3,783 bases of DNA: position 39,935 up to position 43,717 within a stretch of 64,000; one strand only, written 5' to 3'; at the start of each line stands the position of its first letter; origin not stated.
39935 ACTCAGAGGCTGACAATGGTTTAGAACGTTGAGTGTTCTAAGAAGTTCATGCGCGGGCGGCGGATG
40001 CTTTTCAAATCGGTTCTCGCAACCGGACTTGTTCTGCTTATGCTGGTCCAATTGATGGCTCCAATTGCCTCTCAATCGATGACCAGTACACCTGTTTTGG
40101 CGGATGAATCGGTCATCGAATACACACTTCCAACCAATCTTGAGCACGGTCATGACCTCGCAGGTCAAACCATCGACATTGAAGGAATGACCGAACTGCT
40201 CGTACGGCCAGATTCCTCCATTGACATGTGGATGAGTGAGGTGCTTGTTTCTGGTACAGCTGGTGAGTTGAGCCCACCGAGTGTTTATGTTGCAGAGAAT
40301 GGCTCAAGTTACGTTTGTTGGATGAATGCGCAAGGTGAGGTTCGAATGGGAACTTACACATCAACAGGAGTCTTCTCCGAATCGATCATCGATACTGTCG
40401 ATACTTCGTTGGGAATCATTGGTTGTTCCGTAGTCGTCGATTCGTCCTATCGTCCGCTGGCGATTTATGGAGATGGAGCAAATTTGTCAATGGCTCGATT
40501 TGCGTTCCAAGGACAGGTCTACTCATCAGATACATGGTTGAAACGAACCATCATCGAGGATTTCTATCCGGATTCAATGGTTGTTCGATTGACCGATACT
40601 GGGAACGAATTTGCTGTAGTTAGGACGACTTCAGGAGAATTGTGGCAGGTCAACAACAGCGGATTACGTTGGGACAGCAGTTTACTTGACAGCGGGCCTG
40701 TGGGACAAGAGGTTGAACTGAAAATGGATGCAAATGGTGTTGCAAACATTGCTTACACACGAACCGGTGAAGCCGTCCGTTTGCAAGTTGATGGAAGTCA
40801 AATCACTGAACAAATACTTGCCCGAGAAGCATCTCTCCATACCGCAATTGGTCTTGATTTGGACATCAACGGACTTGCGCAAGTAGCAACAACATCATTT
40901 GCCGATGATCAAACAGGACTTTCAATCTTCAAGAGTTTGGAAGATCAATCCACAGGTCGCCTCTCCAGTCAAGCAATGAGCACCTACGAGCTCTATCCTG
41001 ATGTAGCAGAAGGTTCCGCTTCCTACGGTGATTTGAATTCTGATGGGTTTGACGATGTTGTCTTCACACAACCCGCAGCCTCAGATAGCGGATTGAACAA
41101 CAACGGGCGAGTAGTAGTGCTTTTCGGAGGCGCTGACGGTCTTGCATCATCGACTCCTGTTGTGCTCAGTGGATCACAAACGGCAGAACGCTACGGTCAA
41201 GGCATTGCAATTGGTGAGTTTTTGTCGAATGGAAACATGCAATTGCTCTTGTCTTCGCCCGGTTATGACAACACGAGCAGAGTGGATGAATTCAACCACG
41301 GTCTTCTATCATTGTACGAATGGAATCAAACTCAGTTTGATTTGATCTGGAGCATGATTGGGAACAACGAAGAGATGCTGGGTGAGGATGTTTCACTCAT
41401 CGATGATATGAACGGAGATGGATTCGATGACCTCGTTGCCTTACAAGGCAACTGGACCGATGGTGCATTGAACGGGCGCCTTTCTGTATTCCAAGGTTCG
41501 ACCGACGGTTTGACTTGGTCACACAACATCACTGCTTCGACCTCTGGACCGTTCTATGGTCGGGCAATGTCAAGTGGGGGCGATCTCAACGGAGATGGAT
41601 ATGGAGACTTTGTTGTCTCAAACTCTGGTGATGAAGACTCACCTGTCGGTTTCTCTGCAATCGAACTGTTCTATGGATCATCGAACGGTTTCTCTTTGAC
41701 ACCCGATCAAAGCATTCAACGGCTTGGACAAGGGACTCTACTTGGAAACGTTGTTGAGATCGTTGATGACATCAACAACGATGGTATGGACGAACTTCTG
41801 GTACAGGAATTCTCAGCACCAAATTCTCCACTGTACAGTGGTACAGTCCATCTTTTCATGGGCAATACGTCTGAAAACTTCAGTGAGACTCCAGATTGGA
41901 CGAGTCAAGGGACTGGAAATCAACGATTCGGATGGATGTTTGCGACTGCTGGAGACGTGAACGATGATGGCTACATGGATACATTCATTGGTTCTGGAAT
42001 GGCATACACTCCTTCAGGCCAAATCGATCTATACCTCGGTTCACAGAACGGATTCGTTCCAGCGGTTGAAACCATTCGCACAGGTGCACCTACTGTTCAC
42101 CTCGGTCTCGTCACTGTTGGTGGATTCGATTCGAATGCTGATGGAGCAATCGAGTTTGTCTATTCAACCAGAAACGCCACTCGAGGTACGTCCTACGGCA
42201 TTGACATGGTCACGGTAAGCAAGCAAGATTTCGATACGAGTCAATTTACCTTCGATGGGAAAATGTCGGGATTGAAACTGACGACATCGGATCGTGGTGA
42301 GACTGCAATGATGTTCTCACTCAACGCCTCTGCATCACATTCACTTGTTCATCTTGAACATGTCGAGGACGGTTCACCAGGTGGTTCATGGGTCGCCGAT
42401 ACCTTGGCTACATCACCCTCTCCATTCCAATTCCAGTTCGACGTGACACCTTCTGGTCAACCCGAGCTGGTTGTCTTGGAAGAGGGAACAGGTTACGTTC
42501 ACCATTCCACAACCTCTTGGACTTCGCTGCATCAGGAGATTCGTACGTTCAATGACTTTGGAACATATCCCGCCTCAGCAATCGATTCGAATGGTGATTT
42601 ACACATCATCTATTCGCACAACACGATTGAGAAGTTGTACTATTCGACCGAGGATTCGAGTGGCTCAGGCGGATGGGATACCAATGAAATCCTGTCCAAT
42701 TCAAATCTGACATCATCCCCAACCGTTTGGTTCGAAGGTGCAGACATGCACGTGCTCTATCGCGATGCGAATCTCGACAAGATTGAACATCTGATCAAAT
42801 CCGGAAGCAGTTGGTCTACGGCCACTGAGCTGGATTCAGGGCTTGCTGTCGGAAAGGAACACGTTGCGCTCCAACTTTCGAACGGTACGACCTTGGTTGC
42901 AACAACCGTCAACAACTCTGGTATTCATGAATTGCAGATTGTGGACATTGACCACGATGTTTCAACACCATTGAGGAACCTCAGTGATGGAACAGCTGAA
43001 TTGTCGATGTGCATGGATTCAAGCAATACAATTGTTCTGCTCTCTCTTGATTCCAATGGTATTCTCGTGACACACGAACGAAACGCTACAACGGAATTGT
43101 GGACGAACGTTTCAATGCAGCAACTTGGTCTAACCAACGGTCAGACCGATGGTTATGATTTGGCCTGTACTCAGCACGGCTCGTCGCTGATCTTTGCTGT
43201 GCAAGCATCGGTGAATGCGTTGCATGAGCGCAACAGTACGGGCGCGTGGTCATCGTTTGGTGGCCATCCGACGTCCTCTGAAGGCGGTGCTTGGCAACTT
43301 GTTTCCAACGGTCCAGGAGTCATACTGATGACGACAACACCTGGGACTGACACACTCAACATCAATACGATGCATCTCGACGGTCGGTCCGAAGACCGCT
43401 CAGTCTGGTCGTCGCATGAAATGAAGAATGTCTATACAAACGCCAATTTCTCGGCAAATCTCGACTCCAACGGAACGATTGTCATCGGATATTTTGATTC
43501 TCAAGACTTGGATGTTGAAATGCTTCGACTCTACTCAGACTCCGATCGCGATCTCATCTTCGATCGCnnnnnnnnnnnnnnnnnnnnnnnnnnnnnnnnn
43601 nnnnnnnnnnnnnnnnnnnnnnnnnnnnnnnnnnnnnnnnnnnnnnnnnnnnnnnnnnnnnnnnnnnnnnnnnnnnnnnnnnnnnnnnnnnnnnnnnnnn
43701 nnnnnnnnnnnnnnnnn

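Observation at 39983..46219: Integrin-alpha-like FG-GAP propeller fused to ~19 thrombospondin type-3 repeats in one 2,078-aa type I membrane protein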

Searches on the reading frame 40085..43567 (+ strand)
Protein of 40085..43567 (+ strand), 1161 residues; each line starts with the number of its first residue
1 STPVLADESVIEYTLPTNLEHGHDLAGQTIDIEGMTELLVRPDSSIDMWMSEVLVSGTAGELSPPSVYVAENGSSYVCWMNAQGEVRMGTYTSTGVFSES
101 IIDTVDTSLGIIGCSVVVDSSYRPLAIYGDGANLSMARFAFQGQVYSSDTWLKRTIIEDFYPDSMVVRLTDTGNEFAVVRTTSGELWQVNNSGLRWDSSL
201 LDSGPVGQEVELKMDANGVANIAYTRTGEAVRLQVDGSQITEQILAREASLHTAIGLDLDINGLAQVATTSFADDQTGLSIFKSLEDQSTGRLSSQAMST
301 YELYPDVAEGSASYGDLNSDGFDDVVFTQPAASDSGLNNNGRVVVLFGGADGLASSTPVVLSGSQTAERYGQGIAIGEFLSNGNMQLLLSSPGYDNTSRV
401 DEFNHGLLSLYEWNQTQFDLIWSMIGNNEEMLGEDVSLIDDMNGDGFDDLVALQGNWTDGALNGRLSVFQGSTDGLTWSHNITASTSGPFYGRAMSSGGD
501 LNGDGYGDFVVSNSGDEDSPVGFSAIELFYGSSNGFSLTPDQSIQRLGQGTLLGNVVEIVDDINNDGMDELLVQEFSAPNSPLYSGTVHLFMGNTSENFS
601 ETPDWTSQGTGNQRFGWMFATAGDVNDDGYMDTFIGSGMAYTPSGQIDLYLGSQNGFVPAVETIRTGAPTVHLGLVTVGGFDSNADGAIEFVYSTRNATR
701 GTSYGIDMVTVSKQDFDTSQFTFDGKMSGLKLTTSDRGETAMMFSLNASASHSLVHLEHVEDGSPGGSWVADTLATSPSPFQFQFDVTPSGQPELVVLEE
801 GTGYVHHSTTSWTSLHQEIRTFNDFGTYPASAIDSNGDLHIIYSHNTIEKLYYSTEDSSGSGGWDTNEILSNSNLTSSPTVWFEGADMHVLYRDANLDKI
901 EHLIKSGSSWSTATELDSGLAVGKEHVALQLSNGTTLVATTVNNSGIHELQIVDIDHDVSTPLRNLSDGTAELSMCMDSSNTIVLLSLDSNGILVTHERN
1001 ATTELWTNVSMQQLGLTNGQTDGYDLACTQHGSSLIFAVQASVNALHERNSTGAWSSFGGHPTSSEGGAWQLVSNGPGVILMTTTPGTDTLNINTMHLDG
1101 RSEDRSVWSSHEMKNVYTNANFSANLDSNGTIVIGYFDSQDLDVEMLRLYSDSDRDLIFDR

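Call 25: search_solved_structures(query=A1, max_evalue=0.01)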
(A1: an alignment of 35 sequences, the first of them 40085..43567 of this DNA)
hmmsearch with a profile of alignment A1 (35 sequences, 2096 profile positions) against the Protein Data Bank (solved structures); distinct sequences matched with E-value up to 0.01: 64 (the best 60 are shown).
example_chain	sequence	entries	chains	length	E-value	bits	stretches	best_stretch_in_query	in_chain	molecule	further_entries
4wjk_A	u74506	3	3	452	4e-17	64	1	333-553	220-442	Integrin alpha-5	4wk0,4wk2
4wk4_A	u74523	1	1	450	4.1e-17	64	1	333-553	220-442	Integrin alpha-5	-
9p6s_A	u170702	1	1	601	7.5e-17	63.1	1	333-553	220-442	Integrin alpha-5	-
3vi3_A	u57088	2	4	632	8.3e-17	63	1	333-553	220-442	Integrin alpha-5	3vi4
9nab_B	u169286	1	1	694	1e-16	62.7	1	333-553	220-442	Human Integrin alpha 5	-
7ceb_A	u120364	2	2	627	1.1e-16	62.6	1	373-551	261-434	Integrin alpha-6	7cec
8ij5_E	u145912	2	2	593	1.1e-16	62.5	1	335-551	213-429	Integrin alpha-V heavy chain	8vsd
8w30_A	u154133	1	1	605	1.2e-16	62.5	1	335-551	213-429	Integrin alpha-V heavy chain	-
5nem_A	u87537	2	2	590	1.2e-16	62.4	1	335-551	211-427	Integrin alpha-V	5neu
5ner_A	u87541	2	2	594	1.3e-16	62.4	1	335-551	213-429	Integrin alpha-V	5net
4um9_A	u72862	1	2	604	1.3e-16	62.4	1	335-551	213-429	Integrin alpha-V heavy chain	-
9cz7_A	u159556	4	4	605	1.3e-16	62.4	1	335-551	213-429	Integrin alpha-V heavy chain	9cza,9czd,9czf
4um8_A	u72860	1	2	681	1.7e-16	62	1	335-551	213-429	INTEGRIN ALPHA-V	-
8tcf_A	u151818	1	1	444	1.9e-16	61.8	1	335-551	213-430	Integrin alpha-V heavy chain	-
9b9j_A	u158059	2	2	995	1.9e-16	61.8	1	333-553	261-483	Integrin alpha-5 light chain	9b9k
5wtl_A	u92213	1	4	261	3.1e-09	37.9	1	1504-1680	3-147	OmpA family protein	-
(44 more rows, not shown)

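Call 36: predict_structure(alignment_id=A1)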
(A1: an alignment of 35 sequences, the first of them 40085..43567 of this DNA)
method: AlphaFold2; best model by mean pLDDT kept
length: 1161 residues; sequences in the alignment: 35
mean_pLDDT: 80.2   pTM: 0.62
mean pLDDT of the five models: 80.2, 77.2, 77.2, 68.9, 67.4
residues with pLDDT >= 90: 269; 70-90: 723; 50-70: 109; < 50: 60
segments of 3 or more residues with pLDDT < 50: 1-44, 641-643, 760-766, 1157-1161
pLDDT, mean of each block of 10 residues (from residue 1): 29 30 27 31 62 84 88 89 92 89 85 87 90 88 80 90 89 88 91 83 86 87 86 85 73 79 82 82 70 73 87 91 92 88 91 83 91 94 92 75 79 91 85 90 92 85 88 93 85 87 91 78 85 91 75 87 90 85 83 76 84 84 81 83 71 85 76 83 83 86 87 75 80 76 75 68 45 67 79 83 84 65 69 82 77 79 77 81 87 86 89 79 82 86 83 86 84 88 88 86 81 62 79 87 84 80 81 84 81 82 74 69 79 79 76 52 28
secondary structure, 60 per line:
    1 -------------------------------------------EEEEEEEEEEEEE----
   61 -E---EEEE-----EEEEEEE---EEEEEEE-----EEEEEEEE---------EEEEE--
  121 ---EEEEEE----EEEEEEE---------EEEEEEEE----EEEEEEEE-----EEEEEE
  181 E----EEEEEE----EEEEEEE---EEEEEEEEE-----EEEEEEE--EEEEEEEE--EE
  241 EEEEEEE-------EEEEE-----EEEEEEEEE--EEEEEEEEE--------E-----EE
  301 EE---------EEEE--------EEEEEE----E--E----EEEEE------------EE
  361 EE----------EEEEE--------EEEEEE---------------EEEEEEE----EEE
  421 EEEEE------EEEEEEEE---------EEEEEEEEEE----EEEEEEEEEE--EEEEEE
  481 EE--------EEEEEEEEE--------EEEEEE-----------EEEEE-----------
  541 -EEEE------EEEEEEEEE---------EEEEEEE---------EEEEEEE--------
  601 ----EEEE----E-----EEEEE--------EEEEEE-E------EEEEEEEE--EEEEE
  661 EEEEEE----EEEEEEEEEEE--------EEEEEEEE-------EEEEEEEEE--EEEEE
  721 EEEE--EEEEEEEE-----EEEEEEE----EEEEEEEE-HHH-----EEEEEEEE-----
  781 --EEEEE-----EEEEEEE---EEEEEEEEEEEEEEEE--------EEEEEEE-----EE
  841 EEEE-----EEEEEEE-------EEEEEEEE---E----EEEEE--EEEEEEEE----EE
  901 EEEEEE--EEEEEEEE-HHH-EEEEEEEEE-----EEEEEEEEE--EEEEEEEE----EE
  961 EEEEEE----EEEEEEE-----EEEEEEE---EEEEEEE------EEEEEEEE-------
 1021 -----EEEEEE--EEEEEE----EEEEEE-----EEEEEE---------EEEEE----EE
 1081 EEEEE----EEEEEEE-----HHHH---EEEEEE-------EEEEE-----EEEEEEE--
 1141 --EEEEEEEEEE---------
elements in order (helices of 4 or more, strands of 3 or more residues): E44-56 E66-69 E75-81 E85-91 E97-104 E114-118 E124-129 E134-140 E150-157 E162-169 E175-181 E186-191 E196-202 E206-214 E220-226 E229-236 E239-247 E255-259 E265-273 E276-284 E299-302 E312-315 E324-329 E342-346 E359-362 E373-377 E386-391 E407-413 E418-425 E432-439 E449-458 E463-472 E475-482 E491-499 E508-513 E525-529 E542-545 E552-560 E570-576 E586-592 E605-608 E619-623 E632-637 E646-653 E656-666 E671-681 E690-697 E705-713 E716-724 E727-734 E740-746 E751-758 E768-775 E783-787 E793-799 E803-818 E827-833 E839-844 E850-856 E864-871 E880-884 E887-894 E899-906 E909-916 E922-930 E936-944 E947-954 E959-966 E971-977 E983-989 E993-999 E1006-1013 E1026-1031 E1034-1039 E1044-1049 E1055-1060 E1070-1074 E1079-1085 E1090-1096 H1102-1105 E1109-1114 E1122-1126 E1132-1138 E1143-1152

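Call 39: fold_search(model_id=the predicted structure, library=pdb)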
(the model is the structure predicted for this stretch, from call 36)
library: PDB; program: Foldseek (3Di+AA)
matches with E <= 10: 1390; with E <= 0.001: 759
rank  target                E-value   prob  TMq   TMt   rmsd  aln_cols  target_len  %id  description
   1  3ei3_A                6.5e-16  1.00  0.24  0.25  23.4      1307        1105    9  Structure of the hsDDB1-drDDB2 complex (released 2009-01-20)
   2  9i3v_B                7.1e-16  1.00  0.12  0.04  34.3      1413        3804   10  Cryo-EM structure of the human LRP2 ectodomain (released 2026-02-04)
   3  3ei2_A                8.1e-16  1.00  0.23  0.24  23.4      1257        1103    9  Structure of hsDDB1-drDDB2 bound to a 16 bp abasic site containing DNA-duplex (released 2009-01-20)
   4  6xk9_B                1.3e-15  1.00  0.23  0.24  25.6      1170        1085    9  Cereblon in complex with DDB1, CC-90009, and GSPT1 (released 2020-12-02)
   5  9bbg                  2.3e-15  1.00  0.24  0.25  23.1      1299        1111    9  Co-crystal structure of human DDB1 bound to fragment UB028671 (released 2024-06-12)
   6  4a09_A                2.4e-15  1.00  0.18  0.19  34.2      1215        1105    9  Structure of hsDDB1-drDDB2 bound to a 15 bp CPD-duplex (purine at D-1 position) at 3.1 A resolution (CPD 2) (released 2011-11-30)
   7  8em7_A                5.1e-15  1.00  0.15  0.04  33.0      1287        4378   10  Cryo-EM structure of LRP2 at pH 5.2 (released 2023-02-08)
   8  8jx8_A                5.9e-15  1.00  0.17  0.15  35.1      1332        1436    9  rat megalin head (released 2024-06-19)
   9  2b5l_B                7.0e-15  1.00  0.24  0.24  25.6      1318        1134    9  Crystal Structure of DDB1 In Complex with Simian Virus 5 V Protein (released 2006-02-28)
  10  4a11_A                8.9e-15  1.00  0.24  0.25  26.5      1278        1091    9  Structure of the hsDDB1-hsCSA complex (released 2011-12-07)
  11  5v3o_A                2.0e-14  1.00  0.22  0.24  25.5      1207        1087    9  Cereblon in complex with DDB1 and CC-220 (released 2017-05-03)
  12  9ckv_A                2.3e-14  1.00  0.29  0.69   5.3       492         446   17  Cryo-EM structure of alpha5beta1 integrin in complex with NeoNectin (released 2024-07-17)
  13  8d7v_A                2.3e-14  1.00  0.18  0.19  35.5      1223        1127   10  Cereblon~DDB1 bound to CC-92480 with DDB1 in the twisted conformation (released 2022-07-20)
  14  9ef2_A                2.5e-14  1.00  0.29  0.70   5.3       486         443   17  Cryo-EM structure of alpha5beta1 integrin in complex with NeoNectin candidate 2, open conformation (released 2025-06-18)
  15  8qh5_B                2.5e-14  1.00  0.17  0.17  27.8      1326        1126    8  CryoEM structure of UVSSA(VHS)-CSA-DDB1-DDA1 (released 2024-08-14)
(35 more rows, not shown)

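Call 51: find_related_loci(query=A1, collection=genome_contigs, flank=8000)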
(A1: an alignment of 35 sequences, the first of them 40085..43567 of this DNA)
Query A1 (1161 aa) in genome_contigs; peptide patterns used: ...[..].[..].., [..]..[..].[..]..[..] (x = any residue, [..] = any of these).
599 stretches matched a pattern (row limit reached: there are more); 289 encode a relative of the query (tblastn E <= 1e-3); the best 80 are kept; 80 distinct loci.
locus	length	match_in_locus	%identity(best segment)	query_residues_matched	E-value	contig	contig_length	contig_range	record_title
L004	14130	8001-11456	74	4-1161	0e+0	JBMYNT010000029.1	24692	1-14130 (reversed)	MAG: Candidatus Poseidoniaceae archaeon isolate ME_XS_2307_bin_75 ME_XS_2307_bin_75_28, whole genome shotgun sequence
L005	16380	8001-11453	74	4-1161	0e+0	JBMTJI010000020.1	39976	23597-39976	MAG: Candidatus Poseidoniaceae archaeon isolate CJ_V5_S11_50percent_ser_metabat.43 NODE_272_length_39976_cov_8.789484, w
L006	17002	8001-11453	75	4-1161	0e+0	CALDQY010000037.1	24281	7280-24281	MAG TPA_asm: uncultured Rhodobiaceae bacterium isolate ERR599054_bin.37_CONCOCT_v1.1_MAG genome assembly, contig: ERZ840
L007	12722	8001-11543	55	14-1160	0e+0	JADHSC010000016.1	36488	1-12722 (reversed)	MAG: Candidatus Poseidoniaceae archaeon isolate BS30m-G39 BS307-30m-sub-C63, whole genome shotgun sequence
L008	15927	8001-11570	55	5-1160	0e+0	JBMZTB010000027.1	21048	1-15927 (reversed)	MAG: Candidatus Poseidoniaceae archaeon isolate ME_XS_2302_7_bin_25 ME_XS_2302_7_bin_25_26, whole genome shotgun sequenc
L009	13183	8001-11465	34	15-1160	0e+0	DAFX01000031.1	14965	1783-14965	MAG TPA_asm: Euryarchaeota archaeon UBA433 UBA433_contig_1358, whole genome shotgun sequence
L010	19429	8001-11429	35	21-1160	0e+0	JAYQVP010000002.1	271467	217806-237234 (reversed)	MAG: Poseidonia sp. isolate SD9010_S4_metabat_bins_sens.tsv.079 NODE_6_length_271467_cov_12.317908, whole genome shotgun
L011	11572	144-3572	33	21-1160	0e+0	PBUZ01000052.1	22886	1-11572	MAG: Methanobacteriota archaeon isolate RS440 62071, whole genome shotgun sequence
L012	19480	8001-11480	33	5-1160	8e-180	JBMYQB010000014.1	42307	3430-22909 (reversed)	MAG: Poseidonia sp. isolate ME_XS_2305_bin_45 ME_XS_2305_bin_45_13, whole genome shotgun sequence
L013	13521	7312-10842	32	4-1160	1e-175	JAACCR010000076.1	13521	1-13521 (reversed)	MAG: Methanobacteriota archaeon isolate H12BWF_bin.14 H12bwf_k87_1030533_1_13521, whole genome shotgun sequence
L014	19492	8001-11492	32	1-1160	5e-174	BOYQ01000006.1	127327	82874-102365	MAG: Candidatus Poseidoniales archaeon CM1_5m.P78 DNA, sequence06, whole genome shotgun sequence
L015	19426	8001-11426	32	22-1160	2e-169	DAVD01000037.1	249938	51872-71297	MAG TPA_asm: Candidatus Poseidonia alphae isolate UBA255 UBA255_contig_7020, whole genome shotgun sequence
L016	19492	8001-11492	33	18-1160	2e-169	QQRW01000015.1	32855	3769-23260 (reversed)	MAG: Candidatus Poseidoniales archaeon isolate bin_112 U_43171-15, whole genome shotgun sequence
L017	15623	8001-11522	33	15-1160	1e-166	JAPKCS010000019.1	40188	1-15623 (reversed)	MAG: Candidatus Poseidoniaceae archaeon isolate ANT-70 NODE_219_length_40188_cov_11.365958, whole genome shotgun sequenc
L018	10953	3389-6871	33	15-1160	2e-166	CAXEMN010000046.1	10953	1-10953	MAG TPA_asm: uncultured Candidatus Poseidoniales archaeon isolate ERR598963_concoct_97 genome assembly, contig: ERZ83144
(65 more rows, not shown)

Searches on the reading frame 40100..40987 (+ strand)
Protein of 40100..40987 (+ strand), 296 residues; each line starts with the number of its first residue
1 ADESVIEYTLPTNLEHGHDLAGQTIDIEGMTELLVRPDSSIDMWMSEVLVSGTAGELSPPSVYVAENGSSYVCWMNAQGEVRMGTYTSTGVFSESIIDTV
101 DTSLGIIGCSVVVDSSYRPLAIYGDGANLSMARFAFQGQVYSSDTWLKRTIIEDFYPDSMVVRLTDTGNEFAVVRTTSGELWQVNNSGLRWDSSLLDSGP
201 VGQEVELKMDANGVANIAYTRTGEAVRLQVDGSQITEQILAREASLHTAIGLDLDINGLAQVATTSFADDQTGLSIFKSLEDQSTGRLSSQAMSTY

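Call 41: search_protein_families(library=pfam, proteins=[window:40100-40987:+], max_evalue=10)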
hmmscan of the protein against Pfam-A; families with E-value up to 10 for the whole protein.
window:40100-40987:+ (296 aa): 0 families

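Call 67: search_solved_structures(query=A5, max_evalue=10)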
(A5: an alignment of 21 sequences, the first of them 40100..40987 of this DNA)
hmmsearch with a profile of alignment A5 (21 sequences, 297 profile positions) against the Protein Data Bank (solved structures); distinct sequences matched with E-value up to 10: 0.
